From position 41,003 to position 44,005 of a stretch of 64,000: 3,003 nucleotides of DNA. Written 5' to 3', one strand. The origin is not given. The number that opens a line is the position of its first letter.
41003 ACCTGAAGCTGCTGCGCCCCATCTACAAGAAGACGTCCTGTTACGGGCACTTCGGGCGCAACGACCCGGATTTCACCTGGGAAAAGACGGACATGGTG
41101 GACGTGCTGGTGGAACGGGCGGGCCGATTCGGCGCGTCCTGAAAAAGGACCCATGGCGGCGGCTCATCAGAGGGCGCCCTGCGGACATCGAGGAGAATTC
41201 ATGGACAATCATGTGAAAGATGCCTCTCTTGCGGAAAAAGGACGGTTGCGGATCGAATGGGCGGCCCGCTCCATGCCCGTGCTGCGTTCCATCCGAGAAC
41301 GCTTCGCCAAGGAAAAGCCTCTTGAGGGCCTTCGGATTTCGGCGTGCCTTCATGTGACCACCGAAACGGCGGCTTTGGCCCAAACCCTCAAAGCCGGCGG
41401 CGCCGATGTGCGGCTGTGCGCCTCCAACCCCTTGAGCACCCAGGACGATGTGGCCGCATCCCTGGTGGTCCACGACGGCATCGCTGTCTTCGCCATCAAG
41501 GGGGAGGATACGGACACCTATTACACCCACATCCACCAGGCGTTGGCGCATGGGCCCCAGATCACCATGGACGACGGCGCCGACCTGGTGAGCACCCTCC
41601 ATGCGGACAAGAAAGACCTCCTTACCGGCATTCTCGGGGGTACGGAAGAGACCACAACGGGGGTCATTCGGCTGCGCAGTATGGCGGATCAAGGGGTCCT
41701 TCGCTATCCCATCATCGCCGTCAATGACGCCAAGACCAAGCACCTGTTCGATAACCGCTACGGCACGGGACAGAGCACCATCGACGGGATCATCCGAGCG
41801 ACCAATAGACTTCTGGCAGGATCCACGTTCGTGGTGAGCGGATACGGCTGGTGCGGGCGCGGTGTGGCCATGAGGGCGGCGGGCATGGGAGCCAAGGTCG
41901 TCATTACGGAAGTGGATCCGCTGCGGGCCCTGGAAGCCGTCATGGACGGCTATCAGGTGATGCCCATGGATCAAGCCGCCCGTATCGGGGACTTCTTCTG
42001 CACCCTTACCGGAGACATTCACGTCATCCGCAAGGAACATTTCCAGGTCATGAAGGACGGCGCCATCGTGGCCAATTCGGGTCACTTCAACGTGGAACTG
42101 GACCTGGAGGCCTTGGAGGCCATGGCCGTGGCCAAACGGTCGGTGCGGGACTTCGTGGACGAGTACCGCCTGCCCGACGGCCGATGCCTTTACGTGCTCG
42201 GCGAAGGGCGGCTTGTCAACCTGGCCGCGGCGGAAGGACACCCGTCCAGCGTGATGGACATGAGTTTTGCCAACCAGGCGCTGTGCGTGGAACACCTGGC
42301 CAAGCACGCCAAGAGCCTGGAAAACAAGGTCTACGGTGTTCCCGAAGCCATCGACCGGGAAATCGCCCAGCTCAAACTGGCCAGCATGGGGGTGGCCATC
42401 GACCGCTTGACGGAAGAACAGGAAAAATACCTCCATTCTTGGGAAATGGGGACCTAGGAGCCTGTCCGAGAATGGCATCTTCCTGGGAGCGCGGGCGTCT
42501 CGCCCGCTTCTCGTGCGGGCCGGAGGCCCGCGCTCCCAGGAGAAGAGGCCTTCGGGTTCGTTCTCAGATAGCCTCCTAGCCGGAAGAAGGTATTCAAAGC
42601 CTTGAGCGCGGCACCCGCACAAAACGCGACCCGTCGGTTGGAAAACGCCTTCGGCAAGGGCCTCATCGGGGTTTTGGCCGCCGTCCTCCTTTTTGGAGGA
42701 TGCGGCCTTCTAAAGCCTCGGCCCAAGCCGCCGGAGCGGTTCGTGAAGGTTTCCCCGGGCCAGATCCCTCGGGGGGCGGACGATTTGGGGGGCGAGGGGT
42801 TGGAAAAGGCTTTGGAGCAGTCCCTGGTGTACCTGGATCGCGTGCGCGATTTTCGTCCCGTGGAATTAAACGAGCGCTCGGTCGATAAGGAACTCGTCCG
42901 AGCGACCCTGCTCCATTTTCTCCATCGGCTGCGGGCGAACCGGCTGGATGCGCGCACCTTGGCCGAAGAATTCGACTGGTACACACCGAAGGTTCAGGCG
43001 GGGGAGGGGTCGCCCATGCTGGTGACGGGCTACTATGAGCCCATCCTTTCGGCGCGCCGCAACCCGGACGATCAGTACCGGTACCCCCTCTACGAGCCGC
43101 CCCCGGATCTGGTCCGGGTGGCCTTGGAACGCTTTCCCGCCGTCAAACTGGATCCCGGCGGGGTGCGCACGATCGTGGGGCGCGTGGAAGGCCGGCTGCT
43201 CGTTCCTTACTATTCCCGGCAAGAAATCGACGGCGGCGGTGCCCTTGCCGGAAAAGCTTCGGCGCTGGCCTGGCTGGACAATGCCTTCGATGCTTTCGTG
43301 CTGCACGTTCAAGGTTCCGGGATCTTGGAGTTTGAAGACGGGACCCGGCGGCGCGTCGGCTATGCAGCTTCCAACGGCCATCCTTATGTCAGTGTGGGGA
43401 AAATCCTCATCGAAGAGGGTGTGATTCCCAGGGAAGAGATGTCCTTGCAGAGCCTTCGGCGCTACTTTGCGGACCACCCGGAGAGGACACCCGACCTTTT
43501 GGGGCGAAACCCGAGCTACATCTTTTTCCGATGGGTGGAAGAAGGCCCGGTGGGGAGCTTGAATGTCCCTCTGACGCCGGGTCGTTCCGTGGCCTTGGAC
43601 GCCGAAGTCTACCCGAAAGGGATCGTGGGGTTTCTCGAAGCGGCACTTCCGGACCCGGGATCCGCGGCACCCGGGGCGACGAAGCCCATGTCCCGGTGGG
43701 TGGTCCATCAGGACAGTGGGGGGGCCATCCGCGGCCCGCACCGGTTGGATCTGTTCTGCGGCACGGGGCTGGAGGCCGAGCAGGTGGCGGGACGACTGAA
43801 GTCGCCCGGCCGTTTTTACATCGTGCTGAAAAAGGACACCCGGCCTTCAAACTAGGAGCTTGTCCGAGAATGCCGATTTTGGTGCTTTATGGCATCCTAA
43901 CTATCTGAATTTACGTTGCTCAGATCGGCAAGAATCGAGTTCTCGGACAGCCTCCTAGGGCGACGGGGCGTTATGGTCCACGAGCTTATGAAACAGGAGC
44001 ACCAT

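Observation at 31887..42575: Composite MITE: IS-type TIRs carrying a REP-like doublet as cargo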

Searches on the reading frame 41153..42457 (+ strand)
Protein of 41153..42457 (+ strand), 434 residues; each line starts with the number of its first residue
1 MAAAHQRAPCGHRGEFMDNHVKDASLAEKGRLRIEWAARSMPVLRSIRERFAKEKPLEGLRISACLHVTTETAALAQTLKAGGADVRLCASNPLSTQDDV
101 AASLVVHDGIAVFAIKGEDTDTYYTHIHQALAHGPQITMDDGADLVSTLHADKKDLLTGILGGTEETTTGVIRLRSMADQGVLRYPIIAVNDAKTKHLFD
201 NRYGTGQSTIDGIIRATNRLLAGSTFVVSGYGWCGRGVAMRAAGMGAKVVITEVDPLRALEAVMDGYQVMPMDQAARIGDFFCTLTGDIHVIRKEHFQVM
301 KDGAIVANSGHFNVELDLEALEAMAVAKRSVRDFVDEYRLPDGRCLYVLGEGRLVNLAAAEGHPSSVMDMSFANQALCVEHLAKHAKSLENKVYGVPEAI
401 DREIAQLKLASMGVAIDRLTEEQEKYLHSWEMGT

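Call 61: search_protein_families(library=pfam, proteins=[window:41153-42457:+])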
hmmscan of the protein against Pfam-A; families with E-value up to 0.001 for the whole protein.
window:41153-42457:+ (434 aa): 4 families
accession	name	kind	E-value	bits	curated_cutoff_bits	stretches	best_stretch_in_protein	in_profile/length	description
PF05221.23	AdoHcyase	-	1.4e-65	221.8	25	2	19-152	2-139/299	S-adenosyl-L-homocysteine hydrolase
PF00670.27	AdoHcyase_NAD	-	5.6e-51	173.3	27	1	201-361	1-161/162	S-adenosyl-L-homocysteine hydrolase, NAD binding domain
PF02826.25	2-Hacid_dh_C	-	2.6e-08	33.9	25.1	1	218-311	31-128/178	D-isomer specific 2-hydroxyacid dehydrogenase, NAD binding domain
PF07991.19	KARI_N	-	6.1e-05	23.1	20.6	1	221-317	2-102/165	Acetohydroxy acid isomeroreductase, NADPH-binding domain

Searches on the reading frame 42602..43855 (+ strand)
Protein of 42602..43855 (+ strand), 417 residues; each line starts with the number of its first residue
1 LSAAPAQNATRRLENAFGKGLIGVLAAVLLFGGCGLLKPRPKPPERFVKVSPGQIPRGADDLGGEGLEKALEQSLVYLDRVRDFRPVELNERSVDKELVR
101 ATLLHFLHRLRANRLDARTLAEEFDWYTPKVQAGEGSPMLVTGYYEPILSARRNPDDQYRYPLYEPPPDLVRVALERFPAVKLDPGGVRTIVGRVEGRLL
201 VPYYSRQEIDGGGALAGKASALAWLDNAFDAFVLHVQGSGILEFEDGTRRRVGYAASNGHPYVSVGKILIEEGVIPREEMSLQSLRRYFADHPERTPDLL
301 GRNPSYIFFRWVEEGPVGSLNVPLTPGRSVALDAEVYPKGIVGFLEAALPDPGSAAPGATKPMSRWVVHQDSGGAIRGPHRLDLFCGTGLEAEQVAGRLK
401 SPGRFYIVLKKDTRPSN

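Call 61: search_protein_families(library=pfam, proteins=[window:42602-43855:+])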
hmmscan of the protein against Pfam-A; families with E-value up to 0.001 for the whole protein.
window:42602-43855:+ (417 aa): 2 families
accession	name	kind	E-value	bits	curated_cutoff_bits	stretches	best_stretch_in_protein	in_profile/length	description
PF03562.22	MltA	-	1.3e-57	194.8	24.3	1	140-310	1-163/163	MltA specific insert domain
PF06725.17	3D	-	1.4e-16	60.9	23.8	1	328-408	1-71/72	3D domain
